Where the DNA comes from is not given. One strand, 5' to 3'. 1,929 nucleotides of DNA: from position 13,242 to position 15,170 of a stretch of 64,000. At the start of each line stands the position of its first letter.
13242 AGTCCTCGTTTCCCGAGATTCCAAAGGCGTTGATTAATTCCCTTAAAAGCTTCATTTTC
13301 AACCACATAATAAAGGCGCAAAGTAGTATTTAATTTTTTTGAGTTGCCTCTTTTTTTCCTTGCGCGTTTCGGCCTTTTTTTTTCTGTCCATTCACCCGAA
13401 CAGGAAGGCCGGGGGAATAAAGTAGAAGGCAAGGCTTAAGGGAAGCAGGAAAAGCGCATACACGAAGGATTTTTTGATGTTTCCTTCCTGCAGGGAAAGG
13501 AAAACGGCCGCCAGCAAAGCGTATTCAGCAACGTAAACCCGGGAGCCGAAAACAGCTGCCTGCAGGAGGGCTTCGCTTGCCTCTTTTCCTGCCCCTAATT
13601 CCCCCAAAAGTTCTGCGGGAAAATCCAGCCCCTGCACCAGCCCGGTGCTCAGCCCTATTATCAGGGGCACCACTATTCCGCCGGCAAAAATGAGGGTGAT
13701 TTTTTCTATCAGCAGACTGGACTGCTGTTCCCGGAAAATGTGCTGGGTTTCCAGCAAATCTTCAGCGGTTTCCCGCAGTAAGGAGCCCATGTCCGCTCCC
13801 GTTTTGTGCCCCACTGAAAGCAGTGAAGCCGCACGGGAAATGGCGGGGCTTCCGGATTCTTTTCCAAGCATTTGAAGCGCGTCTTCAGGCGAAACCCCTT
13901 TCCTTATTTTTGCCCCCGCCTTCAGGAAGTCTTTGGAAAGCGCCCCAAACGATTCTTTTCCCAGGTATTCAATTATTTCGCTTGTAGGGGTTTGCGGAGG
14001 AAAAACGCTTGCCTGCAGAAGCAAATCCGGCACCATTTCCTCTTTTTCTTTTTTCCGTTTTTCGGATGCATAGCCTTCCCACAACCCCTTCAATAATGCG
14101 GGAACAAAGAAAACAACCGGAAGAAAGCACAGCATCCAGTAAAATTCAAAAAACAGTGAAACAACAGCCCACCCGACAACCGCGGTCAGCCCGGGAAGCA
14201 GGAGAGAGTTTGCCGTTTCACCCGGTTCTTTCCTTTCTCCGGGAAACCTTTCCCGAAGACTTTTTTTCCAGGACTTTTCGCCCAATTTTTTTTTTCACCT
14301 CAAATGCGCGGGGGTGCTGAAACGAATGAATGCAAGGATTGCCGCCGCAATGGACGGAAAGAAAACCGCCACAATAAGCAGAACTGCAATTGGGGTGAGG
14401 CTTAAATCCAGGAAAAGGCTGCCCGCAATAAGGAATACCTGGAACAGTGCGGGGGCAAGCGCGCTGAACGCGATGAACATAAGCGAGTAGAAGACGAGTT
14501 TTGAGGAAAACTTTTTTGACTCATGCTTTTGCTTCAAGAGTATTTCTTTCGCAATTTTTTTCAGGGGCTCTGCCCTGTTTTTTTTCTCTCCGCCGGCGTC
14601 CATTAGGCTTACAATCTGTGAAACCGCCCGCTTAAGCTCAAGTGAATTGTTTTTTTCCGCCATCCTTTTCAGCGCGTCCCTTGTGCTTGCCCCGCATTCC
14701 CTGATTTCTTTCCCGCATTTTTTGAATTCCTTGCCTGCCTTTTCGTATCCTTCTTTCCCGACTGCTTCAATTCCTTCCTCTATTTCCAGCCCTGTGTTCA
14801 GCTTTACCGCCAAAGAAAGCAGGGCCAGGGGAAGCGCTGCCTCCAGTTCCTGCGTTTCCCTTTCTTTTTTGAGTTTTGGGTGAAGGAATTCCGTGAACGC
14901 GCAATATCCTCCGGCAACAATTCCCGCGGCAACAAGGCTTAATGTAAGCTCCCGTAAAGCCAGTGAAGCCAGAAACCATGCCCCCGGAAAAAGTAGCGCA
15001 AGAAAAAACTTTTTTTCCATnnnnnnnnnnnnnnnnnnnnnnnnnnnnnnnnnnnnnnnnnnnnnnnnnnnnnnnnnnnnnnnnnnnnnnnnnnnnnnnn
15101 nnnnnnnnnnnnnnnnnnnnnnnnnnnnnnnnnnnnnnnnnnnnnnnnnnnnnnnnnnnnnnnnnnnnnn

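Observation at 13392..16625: Pilus assembly set with a split platform protein and an ATPase bearing an N-terminal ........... motif.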

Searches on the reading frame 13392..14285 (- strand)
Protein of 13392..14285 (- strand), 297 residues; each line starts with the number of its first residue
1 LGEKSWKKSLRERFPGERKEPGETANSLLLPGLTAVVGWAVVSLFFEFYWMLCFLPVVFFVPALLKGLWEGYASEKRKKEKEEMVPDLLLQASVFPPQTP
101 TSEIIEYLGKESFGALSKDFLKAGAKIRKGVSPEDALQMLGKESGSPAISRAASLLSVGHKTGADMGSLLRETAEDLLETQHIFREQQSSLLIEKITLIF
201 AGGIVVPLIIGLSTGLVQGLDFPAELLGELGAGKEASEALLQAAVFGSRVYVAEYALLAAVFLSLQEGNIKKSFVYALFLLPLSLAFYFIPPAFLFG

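Call 3: search_protein_families(library=pfam, proteins=[window:13392-14285:-], max_evalue=0.01)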
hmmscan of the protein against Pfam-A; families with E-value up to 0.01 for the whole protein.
window:13392-14285:- (297 aa): 1 family
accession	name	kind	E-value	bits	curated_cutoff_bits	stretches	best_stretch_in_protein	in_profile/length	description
PF00482.28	T2SSF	-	1.5e-11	44.7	25.2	1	100-210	14-121/125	Type II secretion system (T2SS), protein F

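Call 31: search_protein_families(library=ncbifam, proteins=[window:13392-14285:-], max_evalue=0.01)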
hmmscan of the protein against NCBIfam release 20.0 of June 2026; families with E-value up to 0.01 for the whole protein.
window:13392-14285:- (297 aa): 2 families
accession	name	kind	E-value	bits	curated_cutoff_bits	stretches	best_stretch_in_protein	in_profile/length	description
NF004705.1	PRK06041.1-3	equivalog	3e-05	23.2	400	1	110-167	273-330/465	archaellar assembly protein ArlJ/FlaJ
NF004704.2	PRK06041.1-2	equivalog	5.1e-05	22.2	550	1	54-167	303-417/555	archaellar assembly protein ArlJ/FlaJ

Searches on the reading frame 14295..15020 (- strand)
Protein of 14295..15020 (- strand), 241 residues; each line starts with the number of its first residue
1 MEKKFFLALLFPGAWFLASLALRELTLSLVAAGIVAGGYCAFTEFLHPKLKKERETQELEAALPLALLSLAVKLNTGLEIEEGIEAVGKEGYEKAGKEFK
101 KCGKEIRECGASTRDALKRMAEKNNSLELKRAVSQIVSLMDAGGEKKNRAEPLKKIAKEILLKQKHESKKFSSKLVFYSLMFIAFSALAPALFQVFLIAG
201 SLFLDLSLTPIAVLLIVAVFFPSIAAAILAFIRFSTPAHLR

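Call 3: search_protein_families(library=pfam, proteins=[window:14295-15020:-], max_evalue=0.01)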
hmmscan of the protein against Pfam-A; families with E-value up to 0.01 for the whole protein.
window:14295-15020:- (241 aa): 1 family
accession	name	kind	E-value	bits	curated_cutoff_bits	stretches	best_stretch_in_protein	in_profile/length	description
PF00482.28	T2SSF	-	4.5e-09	36.8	25.2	1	67-193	2-121/125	Type II secretion system (T2SS), protein F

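Call 29: list_cluster_members(proteins=[P0001, window:14295-15020:-, window:13392-14285:-])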
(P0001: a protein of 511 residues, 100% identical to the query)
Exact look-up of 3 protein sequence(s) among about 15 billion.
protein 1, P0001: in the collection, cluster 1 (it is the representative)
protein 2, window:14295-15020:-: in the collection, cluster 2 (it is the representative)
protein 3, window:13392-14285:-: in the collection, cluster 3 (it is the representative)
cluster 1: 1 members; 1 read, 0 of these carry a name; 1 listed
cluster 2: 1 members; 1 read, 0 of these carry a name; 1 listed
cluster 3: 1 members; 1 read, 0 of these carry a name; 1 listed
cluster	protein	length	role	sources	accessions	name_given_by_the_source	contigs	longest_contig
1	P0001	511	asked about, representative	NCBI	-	-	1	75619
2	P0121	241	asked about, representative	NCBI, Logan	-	-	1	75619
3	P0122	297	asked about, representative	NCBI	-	-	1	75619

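Call 31: search_protein_families(library=ncbifam, proteins=[window:14295-15020:-], max_evalue=0.01)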
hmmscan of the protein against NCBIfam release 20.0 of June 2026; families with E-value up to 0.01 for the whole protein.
window:14295-15020:- (241 aa): 1 family
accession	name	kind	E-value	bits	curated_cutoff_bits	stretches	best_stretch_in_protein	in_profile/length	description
NF004704.2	PRK06041.1-2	equivalog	4e-05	22.5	550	1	22-236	38-247/555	archaellar assembly protein ArlJ/FlaJ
